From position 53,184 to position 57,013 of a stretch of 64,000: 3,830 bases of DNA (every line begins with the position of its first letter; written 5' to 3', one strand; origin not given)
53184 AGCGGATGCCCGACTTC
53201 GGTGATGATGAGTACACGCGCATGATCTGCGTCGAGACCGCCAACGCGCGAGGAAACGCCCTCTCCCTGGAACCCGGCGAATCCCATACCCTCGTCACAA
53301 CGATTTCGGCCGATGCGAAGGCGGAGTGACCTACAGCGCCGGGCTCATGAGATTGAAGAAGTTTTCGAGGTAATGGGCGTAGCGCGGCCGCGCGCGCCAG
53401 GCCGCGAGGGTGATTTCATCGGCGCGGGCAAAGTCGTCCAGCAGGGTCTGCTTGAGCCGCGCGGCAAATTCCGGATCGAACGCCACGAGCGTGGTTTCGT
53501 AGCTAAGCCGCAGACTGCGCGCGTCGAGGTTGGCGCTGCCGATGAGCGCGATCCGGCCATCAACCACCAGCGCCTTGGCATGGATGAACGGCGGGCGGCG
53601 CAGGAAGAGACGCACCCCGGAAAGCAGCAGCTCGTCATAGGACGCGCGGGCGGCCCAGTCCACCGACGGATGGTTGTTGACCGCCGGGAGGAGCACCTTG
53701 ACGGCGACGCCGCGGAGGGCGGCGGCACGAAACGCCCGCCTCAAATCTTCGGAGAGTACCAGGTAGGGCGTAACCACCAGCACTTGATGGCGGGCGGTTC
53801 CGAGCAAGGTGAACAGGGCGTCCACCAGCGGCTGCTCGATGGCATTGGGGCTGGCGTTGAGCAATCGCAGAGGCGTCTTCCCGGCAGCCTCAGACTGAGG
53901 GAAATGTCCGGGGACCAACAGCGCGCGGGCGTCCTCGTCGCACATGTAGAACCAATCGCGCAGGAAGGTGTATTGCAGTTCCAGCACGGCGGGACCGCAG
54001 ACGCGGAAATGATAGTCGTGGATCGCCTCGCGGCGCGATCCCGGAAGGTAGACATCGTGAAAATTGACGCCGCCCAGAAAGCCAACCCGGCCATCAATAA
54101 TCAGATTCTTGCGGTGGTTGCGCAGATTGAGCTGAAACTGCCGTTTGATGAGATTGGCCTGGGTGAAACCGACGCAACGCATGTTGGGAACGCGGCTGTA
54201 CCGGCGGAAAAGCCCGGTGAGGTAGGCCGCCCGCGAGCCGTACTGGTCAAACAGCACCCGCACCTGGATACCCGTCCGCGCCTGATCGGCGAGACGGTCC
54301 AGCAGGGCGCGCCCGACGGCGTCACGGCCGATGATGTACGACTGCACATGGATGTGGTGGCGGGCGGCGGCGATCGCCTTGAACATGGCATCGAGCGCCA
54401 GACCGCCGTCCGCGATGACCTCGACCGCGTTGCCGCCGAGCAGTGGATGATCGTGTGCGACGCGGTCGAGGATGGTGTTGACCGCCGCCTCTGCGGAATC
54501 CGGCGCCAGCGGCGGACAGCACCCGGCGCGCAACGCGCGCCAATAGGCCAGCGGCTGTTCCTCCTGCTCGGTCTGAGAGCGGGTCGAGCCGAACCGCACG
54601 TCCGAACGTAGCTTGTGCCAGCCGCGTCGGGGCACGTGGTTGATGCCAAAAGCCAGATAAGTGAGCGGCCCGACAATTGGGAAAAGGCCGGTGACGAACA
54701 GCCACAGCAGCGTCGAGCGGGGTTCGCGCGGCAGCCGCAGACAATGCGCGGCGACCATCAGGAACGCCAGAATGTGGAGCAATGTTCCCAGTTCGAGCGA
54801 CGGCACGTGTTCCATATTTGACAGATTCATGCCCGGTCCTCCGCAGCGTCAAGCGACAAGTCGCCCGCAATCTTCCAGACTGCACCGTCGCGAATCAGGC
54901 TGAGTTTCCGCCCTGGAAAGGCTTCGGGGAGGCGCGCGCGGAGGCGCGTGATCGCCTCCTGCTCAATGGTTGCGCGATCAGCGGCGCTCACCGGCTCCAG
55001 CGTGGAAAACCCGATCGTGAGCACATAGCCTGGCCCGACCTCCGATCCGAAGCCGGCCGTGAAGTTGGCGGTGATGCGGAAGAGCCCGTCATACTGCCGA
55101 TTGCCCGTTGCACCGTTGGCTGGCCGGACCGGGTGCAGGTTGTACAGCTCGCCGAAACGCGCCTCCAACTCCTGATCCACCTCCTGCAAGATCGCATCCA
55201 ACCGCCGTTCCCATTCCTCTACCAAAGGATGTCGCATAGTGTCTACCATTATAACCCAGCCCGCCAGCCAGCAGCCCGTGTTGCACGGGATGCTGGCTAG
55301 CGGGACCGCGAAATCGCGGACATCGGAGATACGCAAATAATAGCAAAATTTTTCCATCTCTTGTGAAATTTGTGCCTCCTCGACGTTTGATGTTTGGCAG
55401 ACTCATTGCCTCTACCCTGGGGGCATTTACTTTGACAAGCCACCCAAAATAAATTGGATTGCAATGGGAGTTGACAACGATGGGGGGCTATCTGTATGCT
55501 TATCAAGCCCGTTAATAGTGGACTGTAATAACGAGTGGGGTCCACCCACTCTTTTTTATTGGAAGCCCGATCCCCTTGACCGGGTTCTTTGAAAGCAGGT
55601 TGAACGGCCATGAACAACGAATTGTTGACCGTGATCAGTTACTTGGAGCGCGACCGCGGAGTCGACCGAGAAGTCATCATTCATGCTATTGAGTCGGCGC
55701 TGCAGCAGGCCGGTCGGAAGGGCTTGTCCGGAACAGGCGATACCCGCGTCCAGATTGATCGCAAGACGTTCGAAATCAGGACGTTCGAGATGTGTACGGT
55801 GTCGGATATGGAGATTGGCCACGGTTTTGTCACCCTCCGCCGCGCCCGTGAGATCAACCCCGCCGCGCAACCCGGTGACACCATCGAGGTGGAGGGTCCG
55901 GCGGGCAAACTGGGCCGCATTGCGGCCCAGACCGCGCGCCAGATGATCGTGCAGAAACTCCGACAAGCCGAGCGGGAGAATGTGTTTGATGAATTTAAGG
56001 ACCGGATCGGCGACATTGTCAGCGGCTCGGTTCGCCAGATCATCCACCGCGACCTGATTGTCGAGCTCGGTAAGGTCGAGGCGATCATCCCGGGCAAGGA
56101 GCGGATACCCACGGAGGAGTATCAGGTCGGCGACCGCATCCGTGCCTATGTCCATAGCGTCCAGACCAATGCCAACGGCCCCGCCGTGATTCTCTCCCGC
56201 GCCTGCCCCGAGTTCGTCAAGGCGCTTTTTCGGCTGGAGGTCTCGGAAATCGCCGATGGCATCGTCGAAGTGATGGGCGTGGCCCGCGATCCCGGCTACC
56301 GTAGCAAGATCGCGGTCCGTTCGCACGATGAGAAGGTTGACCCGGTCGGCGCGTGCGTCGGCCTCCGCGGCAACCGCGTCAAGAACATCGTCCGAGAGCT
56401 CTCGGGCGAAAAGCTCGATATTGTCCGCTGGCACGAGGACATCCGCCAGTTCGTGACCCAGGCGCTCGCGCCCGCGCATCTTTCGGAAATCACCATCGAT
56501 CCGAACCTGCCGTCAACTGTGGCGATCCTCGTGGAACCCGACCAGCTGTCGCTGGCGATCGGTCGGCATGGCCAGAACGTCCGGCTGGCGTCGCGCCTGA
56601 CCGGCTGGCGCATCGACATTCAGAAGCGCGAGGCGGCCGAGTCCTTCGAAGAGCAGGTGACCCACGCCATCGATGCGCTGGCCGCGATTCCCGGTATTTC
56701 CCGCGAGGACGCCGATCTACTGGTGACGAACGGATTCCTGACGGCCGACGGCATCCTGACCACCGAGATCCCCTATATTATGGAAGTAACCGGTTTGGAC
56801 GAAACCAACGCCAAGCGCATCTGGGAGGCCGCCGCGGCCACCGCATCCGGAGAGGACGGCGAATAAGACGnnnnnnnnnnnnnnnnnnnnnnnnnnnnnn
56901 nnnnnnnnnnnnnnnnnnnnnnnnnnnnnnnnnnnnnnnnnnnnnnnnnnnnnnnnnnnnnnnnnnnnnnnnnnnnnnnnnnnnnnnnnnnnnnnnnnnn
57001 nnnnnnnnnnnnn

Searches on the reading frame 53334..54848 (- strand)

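Call 35: search_protein_families(library=pfam, proteins=[window:53334-54848:-], max_evalue=0.00001)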
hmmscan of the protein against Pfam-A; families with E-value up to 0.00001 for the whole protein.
window:53334-54848:- (505 aa): 3 families
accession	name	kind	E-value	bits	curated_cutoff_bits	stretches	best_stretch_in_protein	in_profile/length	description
PF13091.12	PLDc_2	-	6.3e-38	130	27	2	346-468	2-127/132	PLD-like domain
PF00614.28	PLDc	-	7.2e-15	54.7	21.9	1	423-445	6-28/28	Phospholipase D Active site motif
PF13396.11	PLDc_N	-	6.3e-08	32.9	23.3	1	30-68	4-41/42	Phospholipase_D-nuclease N-terminal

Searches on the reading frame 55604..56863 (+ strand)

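Call 35: search_protein_families(library=pfam, proteins=[window:55604-56863:+], max_evalue=0.00001)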
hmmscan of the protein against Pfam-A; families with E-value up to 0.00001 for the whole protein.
window:55604-56863:+ (420 aa): 3 families
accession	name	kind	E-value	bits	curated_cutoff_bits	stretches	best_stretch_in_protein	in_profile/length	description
PF08529.16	NusA_N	-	3.3e-29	102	23.8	1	6-125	1-119/119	NusA N-terminal domain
PF13184.12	KH_5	-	5e-29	100.7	27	1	230-298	1-69/69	NusA-like KH domain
PF00575.29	S1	-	2.6e-06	28.2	22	1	132-192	1-68/74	S1 RNA binding domain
